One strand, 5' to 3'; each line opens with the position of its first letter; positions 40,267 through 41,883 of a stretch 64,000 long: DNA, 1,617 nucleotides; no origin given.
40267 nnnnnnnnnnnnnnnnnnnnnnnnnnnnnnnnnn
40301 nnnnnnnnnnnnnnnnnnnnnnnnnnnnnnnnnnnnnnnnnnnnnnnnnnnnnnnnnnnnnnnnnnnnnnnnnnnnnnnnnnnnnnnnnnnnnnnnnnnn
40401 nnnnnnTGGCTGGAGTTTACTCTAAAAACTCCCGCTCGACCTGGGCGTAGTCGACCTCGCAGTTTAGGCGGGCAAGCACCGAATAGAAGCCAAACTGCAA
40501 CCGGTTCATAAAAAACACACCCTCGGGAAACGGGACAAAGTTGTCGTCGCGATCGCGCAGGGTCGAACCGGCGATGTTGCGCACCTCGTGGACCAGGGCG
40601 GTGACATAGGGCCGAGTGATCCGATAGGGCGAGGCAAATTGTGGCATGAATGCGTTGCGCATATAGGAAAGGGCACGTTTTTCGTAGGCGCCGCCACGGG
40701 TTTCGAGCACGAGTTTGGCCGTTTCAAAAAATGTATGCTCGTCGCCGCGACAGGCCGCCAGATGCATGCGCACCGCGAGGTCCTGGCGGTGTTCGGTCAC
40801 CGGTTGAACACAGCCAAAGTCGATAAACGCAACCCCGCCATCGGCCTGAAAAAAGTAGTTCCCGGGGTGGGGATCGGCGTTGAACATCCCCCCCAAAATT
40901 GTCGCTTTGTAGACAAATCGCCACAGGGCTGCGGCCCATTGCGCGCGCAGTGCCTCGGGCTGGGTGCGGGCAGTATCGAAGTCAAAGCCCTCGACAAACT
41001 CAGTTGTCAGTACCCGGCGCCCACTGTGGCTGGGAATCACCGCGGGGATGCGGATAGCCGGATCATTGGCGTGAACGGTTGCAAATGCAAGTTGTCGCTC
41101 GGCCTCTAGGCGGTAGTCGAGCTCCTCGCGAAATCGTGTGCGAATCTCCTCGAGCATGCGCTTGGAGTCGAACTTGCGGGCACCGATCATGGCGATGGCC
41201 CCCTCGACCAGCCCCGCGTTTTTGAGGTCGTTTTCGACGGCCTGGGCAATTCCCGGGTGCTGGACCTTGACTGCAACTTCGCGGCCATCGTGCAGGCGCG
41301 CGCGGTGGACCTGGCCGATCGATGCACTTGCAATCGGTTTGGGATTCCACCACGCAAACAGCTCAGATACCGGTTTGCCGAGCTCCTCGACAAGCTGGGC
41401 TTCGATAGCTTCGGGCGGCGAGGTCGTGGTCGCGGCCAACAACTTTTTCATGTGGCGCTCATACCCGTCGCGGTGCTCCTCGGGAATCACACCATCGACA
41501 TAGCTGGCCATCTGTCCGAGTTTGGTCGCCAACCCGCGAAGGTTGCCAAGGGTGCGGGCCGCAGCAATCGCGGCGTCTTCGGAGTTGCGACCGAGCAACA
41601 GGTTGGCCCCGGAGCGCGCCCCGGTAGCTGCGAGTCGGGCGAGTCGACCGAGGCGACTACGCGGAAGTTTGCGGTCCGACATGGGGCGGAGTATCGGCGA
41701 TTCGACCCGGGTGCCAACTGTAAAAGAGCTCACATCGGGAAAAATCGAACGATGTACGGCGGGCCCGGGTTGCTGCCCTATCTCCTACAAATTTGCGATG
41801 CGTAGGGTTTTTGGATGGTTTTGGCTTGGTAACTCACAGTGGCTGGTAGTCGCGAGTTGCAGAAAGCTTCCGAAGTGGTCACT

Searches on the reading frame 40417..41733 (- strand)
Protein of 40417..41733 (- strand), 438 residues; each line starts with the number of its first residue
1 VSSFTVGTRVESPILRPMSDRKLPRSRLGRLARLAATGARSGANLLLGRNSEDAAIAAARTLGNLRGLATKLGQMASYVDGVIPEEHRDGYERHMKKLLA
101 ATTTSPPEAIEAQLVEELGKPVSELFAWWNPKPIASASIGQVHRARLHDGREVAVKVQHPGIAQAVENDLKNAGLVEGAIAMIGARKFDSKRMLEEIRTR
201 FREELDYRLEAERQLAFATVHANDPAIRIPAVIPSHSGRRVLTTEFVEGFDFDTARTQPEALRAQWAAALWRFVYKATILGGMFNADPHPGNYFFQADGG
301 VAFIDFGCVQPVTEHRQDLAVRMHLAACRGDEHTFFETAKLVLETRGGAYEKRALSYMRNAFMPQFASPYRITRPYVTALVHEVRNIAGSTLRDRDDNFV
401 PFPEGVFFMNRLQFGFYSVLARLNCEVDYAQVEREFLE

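Call 41: search_protein_families(library=pfam, proteins=[window:40417-41733:-], max_evalue=0.00001)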
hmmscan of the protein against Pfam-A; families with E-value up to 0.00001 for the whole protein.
window:40417-41733:- (438 aa): 1 family
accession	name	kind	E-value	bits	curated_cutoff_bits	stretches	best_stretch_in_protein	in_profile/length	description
PF03109.22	ABC1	-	3.3e-56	190.6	22.9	1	104-335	8-240/244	ABC1 atypical kinase-like domain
